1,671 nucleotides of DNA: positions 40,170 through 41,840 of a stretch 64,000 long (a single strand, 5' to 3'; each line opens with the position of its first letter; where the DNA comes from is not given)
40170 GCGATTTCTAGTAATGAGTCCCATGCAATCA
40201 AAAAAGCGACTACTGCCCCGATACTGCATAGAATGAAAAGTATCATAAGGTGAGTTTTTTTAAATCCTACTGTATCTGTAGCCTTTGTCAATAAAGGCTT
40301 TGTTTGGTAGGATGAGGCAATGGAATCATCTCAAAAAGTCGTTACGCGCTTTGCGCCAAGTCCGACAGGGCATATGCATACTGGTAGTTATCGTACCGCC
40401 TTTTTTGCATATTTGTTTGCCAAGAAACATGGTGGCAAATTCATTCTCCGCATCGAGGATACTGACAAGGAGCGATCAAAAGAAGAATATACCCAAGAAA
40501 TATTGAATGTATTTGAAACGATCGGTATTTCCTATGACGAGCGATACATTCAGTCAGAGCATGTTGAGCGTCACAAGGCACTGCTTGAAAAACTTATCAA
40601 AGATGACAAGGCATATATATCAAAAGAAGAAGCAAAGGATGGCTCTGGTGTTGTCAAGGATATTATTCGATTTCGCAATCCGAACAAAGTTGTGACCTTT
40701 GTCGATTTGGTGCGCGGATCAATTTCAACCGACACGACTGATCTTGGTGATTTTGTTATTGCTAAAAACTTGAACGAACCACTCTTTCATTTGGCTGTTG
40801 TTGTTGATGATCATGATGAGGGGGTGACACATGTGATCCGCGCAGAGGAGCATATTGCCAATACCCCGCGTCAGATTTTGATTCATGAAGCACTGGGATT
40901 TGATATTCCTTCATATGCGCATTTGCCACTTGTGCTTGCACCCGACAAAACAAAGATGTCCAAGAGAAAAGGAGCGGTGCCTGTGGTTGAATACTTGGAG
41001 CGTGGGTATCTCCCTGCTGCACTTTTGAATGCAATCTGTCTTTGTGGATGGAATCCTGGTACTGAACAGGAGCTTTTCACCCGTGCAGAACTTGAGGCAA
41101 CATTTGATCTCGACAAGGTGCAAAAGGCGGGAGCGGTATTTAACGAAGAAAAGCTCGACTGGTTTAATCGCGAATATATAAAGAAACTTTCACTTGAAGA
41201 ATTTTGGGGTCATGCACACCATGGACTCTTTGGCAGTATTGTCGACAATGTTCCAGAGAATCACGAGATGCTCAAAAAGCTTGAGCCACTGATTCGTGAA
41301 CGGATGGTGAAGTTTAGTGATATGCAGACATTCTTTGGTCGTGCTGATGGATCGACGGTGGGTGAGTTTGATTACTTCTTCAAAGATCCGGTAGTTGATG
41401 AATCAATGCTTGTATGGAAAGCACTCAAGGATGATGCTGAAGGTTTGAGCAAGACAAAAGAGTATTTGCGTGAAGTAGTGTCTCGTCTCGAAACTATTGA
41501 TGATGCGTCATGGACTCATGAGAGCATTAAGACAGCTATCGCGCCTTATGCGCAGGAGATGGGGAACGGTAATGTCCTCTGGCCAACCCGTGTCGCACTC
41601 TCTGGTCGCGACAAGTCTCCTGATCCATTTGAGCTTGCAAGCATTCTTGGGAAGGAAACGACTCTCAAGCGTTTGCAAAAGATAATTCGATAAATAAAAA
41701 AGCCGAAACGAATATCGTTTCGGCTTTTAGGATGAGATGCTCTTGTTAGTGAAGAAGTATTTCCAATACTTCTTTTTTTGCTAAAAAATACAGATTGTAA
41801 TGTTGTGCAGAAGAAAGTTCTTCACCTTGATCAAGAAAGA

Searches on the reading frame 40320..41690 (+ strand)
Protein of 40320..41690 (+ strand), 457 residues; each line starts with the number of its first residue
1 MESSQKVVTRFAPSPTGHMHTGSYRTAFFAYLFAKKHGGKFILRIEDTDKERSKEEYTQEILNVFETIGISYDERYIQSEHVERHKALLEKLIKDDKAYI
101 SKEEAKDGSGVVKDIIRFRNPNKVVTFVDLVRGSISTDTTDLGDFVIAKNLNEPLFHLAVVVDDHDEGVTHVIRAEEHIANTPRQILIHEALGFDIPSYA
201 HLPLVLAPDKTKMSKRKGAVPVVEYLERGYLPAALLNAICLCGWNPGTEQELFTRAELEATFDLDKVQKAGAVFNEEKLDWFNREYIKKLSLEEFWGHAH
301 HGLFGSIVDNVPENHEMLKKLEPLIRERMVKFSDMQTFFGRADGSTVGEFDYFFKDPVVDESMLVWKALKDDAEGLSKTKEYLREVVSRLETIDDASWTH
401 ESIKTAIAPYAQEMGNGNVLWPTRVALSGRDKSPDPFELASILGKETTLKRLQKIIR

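Call 37: list_cluster_members(proteins=[P0001, P0010, P0145, window:40320-41690:+, window:46396-48078:+, P0036])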
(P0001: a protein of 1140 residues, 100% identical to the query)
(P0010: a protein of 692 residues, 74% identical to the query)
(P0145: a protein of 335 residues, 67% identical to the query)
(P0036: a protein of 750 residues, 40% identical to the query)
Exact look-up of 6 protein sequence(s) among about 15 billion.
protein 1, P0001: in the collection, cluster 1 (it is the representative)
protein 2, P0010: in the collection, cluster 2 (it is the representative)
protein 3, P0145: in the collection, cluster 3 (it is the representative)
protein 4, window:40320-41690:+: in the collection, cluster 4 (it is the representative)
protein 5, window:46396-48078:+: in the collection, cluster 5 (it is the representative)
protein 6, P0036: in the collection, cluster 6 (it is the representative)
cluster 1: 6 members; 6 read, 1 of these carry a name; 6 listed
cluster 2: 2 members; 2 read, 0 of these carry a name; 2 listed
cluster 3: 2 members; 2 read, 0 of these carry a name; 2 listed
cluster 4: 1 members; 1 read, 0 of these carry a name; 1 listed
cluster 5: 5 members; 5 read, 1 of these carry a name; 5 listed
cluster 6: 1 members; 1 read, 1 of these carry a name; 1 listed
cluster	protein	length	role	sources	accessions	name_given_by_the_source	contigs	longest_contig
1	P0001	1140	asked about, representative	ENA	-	-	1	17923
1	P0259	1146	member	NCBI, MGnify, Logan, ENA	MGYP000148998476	CR=1 FL=1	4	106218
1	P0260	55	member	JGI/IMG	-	-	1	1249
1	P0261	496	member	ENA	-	-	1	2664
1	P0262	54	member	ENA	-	-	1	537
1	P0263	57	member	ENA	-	-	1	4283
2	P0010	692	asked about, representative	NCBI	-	-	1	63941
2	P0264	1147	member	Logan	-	-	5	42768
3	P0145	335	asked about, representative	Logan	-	-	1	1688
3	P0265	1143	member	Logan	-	-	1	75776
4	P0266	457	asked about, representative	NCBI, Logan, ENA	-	-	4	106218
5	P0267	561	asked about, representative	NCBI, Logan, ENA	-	-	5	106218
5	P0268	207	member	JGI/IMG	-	hypothetical protein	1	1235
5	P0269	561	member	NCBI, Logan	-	-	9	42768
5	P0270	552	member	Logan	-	-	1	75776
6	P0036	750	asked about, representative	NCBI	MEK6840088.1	MAG: hypothetical protein AABX72_04035, partial [Nanoarchaeota archaeon]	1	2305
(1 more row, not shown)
